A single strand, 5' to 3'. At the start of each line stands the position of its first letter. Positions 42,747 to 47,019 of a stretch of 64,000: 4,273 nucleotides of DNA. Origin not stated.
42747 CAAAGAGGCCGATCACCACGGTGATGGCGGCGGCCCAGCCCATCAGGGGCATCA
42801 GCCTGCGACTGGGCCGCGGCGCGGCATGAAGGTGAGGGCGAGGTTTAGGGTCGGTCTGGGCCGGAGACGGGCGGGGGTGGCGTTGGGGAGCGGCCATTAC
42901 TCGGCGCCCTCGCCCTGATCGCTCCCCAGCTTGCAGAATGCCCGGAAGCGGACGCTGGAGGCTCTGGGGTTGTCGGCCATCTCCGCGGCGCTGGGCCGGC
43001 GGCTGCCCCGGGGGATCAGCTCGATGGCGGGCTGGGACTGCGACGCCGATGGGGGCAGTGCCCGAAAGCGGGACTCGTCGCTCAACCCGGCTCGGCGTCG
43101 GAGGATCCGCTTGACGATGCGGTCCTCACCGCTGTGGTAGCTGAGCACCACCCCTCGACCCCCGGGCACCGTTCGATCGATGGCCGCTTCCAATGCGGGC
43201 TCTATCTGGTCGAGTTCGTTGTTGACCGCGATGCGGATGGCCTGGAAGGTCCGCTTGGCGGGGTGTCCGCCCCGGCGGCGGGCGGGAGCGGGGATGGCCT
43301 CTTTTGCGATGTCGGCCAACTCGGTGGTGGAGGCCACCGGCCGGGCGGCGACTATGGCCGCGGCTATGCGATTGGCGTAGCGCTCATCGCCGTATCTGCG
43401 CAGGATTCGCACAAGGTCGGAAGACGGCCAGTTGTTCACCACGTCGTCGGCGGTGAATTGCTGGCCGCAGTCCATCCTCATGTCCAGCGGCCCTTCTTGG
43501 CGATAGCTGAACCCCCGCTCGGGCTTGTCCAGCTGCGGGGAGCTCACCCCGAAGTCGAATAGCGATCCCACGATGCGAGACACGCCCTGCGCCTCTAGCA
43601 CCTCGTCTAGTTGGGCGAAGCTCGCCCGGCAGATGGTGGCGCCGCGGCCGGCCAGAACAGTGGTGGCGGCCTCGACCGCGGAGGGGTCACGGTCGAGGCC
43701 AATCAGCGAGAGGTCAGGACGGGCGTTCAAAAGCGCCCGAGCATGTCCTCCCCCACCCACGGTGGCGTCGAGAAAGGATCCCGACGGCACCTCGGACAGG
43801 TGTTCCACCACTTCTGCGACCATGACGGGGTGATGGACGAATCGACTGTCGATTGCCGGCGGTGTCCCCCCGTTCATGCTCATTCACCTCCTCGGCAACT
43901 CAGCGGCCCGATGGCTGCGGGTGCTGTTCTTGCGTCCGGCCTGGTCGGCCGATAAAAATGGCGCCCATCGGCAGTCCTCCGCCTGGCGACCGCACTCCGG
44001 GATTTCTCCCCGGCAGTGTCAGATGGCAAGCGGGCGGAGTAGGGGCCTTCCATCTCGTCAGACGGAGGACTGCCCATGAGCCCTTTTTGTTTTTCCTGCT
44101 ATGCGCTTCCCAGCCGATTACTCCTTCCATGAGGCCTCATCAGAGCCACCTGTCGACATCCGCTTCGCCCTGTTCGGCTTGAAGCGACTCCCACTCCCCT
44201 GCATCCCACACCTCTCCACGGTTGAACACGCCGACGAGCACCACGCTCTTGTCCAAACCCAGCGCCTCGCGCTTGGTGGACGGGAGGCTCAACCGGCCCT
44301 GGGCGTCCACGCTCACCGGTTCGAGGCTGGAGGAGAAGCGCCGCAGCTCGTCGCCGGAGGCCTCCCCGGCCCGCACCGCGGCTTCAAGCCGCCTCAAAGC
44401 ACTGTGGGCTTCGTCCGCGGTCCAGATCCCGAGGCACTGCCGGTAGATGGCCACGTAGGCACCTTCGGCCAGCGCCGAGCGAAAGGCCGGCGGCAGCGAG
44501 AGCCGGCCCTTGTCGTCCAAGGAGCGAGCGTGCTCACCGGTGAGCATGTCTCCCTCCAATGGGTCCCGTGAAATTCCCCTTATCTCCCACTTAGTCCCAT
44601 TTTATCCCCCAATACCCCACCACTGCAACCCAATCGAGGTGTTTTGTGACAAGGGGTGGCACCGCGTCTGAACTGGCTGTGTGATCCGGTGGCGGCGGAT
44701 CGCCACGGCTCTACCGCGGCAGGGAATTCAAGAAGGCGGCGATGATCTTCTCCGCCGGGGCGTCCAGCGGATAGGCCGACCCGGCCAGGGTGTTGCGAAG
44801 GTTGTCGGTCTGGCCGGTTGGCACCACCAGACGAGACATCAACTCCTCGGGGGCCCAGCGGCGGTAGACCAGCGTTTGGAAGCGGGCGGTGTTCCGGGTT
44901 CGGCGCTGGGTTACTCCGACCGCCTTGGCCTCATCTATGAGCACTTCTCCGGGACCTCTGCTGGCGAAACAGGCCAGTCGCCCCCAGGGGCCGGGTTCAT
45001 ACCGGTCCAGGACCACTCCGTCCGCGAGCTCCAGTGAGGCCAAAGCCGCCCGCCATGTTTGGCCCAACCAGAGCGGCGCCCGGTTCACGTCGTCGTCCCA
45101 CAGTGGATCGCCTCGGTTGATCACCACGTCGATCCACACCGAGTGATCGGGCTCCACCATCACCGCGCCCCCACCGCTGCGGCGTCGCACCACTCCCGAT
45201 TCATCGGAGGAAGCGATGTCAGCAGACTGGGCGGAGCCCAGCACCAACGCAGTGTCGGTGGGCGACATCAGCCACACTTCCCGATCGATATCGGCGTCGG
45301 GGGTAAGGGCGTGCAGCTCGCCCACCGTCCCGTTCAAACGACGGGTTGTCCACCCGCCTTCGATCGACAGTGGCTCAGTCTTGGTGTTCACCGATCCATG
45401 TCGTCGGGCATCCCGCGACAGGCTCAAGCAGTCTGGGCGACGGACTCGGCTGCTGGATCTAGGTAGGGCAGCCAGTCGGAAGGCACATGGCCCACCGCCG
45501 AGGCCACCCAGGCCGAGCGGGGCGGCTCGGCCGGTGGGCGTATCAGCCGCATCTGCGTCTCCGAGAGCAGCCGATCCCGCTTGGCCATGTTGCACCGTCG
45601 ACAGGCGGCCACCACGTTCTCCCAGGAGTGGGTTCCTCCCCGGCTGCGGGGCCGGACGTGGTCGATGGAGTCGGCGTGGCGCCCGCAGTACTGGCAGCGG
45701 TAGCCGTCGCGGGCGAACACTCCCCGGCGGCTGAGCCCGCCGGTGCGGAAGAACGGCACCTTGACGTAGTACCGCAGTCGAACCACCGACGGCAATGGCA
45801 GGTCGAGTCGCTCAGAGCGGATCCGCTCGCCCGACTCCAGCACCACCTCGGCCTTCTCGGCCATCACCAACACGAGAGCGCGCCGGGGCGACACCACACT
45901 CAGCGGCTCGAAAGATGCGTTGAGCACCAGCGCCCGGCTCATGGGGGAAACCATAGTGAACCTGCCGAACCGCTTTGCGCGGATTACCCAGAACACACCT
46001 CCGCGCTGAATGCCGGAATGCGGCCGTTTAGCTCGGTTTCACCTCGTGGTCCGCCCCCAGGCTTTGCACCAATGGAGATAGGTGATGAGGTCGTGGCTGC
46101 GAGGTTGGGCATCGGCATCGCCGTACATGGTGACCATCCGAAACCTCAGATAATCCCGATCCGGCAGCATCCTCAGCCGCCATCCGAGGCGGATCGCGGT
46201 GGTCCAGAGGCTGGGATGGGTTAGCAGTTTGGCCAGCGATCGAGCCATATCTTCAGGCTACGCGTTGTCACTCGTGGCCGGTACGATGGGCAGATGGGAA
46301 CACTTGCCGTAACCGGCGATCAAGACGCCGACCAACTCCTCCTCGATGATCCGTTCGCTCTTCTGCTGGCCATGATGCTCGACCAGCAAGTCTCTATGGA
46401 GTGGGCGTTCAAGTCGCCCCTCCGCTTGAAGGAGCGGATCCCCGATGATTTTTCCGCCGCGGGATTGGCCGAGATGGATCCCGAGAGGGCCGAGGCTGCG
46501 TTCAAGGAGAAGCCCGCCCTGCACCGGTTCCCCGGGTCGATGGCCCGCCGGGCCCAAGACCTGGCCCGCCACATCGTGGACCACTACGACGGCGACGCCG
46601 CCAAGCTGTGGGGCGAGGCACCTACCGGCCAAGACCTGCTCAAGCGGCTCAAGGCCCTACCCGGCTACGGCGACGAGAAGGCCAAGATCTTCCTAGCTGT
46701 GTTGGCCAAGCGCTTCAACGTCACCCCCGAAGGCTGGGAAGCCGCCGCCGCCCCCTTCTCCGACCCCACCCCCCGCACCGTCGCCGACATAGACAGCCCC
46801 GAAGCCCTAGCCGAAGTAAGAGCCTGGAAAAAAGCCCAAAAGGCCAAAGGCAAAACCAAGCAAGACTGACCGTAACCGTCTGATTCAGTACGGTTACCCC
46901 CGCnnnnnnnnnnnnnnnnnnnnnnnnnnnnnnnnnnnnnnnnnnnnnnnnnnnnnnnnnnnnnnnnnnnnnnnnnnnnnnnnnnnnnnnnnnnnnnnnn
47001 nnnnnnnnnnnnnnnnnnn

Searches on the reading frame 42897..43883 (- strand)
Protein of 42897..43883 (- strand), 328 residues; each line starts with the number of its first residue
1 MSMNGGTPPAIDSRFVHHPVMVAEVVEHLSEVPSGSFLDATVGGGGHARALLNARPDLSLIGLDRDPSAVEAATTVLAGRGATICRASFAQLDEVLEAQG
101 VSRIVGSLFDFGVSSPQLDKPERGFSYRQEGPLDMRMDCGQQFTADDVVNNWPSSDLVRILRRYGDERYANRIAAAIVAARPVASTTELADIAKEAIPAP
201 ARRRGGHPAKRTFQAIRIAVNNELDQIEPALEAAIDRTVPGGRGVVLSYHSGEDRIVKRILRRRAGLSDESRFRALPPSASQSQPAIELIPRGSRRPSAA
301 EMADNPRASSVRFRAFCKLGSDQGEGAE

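Call 9: search_protein_families(library=pfam, proteins=[window:42897-43883:-], max_evalue=0.01)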
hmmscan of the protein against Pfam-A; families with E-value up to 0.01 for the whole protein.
window:42897-43883:- (328 aa): 2 families
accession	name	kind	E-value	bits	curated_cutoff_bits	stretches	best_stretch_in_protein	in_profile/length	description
PF01795.25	Methyltransf_5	-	3.3e-95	319.6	27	1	15-317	2-307/309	MraW methylase family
PF08242.18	Methyltransf_12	-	0.0073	17.5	30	0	38-82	1-45/98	Methyltransferase domain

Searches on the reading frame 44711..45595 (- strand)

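Call 9: search_protein_families(library=pfam, proteins=[window:44711-45595:-], max_evalue=0.01)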
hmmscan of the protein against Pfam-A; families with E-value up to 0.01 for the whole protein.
window:44711-45595:- (294 aa): 2 families
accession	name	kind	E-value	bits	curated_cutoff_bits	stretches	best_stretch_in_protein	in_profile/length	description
PF21948.1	LplA-B_cat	-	0.00036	21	27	1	106-237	23-138/200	Lipoyl protein ligase A/B catalytic domain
PF03099.24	BPL_LplA_LipB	-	0.0034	17.8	21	1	129-239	22-124/133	Biotin/lipoate A/B protein ligase family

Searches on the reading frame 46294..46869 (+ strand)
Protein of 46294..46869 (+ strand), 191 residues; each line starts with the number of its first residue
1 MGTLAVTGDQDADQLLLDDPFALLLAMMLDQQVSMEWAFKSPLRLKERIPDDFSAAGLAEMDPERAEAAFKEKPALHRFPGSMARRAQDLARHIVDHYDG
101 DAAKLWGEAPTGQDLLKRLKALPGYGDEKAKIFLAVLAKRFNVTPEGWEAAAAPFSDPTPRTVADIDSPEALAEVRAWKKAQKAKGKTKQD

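Call 9: search_protein_families(library=pfam, proteins=[window:46294-46869:+], max_evalue=0.01)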
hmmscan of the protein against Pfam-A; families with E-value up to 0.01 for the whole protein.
window:46294-46869:+ (191 aa): 1 family
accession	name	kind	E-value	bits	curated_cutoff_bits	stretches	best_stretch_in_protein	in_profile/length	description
PF00730.31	HhH-GPD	-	3.3e-07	31.1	26.2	1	26-181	2-92/108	HhH-GPD superfamily base excision DNA repair protein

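Call 77: search_solved_structures(query=window:46294-46866:+, max_evalue=1, show_alignments=2)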
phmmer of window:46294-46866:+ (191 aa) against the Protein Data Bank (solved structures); distinct sequences matched with E-value up to 1: 2.
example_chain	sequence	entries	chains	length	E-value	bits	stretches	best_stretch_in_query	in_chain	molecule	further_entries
1orn_A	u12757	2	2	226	0.1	15.5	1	14-135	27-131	Endonuclease III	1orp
1p59_A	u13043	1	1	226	0.16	14.9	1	14-132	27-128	Endonuclease III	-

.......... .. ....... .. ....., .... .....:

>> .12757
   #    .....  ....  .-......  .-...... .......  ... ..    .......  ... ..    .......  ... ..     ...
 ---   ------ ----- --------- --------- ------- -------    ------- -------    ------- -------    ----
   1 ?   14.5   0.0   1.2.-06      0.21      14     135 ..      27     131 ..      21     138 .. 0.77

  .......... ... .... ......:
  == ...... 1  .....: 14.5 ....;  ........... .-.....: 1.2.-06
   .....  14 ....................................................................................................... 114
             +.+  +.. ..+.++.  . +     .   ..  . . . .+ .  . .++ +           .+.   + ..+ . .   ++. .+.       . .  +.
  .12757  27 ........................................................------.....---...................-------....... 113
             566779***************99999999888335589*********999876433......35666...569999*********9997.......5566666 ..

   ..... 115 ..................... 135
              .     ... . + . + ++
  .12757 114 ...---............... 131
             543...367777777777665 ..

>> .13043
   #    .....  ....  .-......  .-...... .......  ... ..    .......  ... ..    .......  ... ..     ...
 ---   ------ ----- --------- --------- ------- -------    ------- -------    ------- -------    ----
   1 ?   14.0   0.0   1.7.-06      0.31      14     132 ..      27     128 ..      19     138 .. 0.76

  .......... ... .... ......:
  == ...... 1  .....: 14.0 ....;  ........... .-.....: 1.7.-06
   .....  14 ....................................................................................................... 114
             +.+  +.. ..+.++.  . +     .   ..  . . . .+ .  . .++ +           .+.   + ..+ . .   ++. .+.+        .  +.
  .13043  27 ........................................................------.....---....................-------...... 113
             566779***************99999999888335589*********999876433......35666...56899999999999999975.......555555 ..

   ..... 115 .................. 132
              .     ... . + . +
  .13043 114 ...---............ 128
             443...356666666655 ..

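Call 78: find_homologous_proteins(query=window:46294-46866:+)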
Query window:46294-46866:+ (191 aa): 3626 proteins with E <= 0.001 among 4064 candidates; the best 120 are listed.
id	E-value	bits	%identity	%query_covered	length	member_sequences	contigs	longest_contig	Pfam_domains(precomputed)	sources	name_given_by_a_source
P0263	2.9e-111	387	93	93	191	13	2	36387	PF00730.32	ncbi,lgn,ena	-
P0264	6.7e-110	383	92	100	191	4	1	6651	PF00730.32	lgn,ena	-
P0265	7.1e-109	380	91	100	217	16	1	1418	PF00730.32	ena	-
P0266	9.8e-108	376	90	100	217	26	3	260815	PF00730.32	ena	-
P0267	1.6e-107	375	89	100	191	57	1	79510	PF00730.32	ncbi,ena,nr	ncbi:MAG: Fe-S cluster assembly protein HesB [bacterium]|nr:Fe-S cluster assembly protein HesB [bact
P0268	1.7e-107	375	90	100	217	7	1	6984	PF00730.32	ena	-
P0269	9.3e-107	373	89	100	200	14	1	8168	PF00730.32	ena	-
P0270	6.8e-106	370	88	100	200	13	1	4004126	PF00730.32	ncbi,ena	-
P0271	1.0e-105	369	88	93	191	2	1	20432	PF00730.32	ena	-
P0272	7.5e-105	366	87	100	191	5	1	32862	PF00730.32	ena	-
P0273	1.8e-104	365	87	100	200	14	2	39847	PF00730.32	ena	-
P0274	6.3e-104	363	88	100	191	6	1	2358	PF00730.32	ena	-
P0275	4.3e-101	354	84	100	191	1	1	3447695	PF00730.32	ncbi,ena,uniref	ncbi:HhH-GPD-type base excision DNA repair protein [Candidatus Poriferisocius sp.]|uniref:HhH-GPD-ty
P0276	6.3e-101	354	85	100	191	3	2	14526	PF00730.32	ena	-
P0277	1.8e-100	352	84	100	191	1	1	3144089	PF00730.32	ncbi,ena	-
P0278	6.8e-99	347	84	100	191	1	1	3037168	PF00730.32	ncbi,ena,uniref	ncbi:HhH-GPD-type base excision DNA repair protein [Candidatus Poriferisocius sp.]|uniref:HhH-GPD-ty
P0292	5.6e-81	289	70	99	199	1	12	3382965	PF00730.32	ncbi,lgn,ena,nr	ncbi:MAG: Fe-S cluster assembly protein HesB [Acidimicrobiales bacterium]|nr:Fe-S cluster assembly p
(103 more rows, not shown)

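Call 80: find_encoding_contigs(protein=P0292, flank=5000, max_places=3)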
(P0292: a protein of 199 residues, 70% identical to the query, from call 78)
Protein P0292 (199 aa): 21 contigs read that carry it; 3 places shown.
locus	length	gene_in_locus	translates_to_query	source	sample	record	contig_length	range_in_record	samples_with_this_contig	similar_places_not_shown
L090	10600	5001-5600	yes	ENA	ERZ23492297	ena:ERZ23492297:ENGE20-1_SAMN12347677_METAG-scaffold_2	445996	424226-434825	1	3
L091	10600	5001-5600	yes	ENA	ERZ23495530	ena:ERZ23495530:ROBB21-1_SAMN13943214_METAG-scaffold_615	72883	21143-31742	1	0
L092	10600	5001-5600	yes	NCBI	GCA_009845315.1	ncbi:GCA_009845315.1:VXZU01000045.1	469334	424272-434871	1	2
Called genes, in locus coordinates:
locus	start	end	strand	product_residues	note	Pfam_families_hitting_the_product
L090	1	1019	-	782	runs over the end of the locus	PF02515:CoA_transf_3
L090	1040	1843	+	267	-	PF00596:Aldolase_II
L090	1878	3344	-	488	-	PF00171:Aldedh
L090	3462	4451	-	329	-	-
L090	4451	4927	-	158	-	PF11969:DcpS_C (weak), PF01230:HIT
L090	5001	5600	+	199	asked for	PF00730:HhH-GPD (weak)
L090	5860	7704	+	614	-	PF12450:vWF_A, PF00092:VWA, PF13519:VWA_2, PF12034:YfbK_C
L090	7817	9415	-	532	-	PF00501:AMP-binding, PF13193:AMP-binding_C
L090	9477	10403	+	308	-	PF00294:PfkB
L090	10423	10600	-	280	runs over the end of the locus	PF01209:Ubie_methyltran, PF13489:Methyltransf_23, PF08241:Methyltransf_11, PF08242:Methyltransf_12, PF13649:Methyltransf_25, PF13847:Methyltransf_31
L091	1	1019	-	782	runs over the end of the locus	PF02515:CoA_transf_3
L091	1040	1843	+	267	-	PF00596:Aldolase_II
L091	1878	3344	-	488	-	PF00171:Aldedh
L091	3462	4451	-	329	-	-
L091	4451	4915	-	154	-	PF01230:HIT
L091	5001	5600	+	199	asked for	PF00730:HhH-GPD (weak)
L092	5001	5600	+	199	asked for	PF00730:HhH-GPD (weak)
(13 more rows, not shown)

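Call 81: find_encoding_contigs(protein=P0278, flank=6000, max_places=2)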
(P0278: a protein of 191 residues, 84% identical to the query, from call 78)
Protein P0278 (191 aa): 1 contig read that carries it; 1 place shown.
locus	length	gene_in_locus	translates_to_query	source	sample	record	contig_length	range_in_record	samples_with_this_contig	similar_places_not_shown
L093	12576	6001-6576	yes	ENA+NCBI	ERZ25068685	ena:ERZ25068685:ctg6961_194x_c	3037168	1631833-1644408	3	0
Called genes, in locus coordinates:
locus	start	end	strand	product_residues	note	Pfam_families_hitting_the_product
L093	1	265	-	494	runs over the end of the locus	PF01225:Mur_ligase, PF08245:Mur_ligase_M, PF02875:Mur_ligase_C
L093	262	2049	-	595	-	PF03717:PBP_dimer, PF00905:Transpeptidase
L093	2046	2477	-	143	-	-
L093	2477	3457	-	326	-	PF01795:Methyltransf_5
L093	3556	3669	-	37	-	-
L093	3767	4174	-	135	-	PF02381:MraZ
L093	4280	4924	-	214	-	PF21948:LplA-B_cat (weak)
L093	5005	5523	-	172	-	PF01844:HNH, PF14279:HNH_5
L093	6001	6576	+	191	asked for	PF00730:HhH-GPD (weak)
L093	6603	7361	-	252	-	PF00561:Abhydrolase_1 (faint), PF12697:Abhydrolase_6 (weak), PF12146:Hydrolase_4 (faint)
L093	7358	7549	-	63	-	-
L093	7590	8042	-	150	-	-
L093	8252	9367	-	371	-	PF02771:Acyl-CoA_dh_N, PF02770:Acyl-CoA_dh_M (weak), PF00441:Acyl-CoA_dh_1, PF08028:Acyl-CoA_dh_2 (weak)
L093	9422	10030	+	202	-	PF00753:Lactamase_B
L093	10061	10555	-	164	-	PF01592:NifU_N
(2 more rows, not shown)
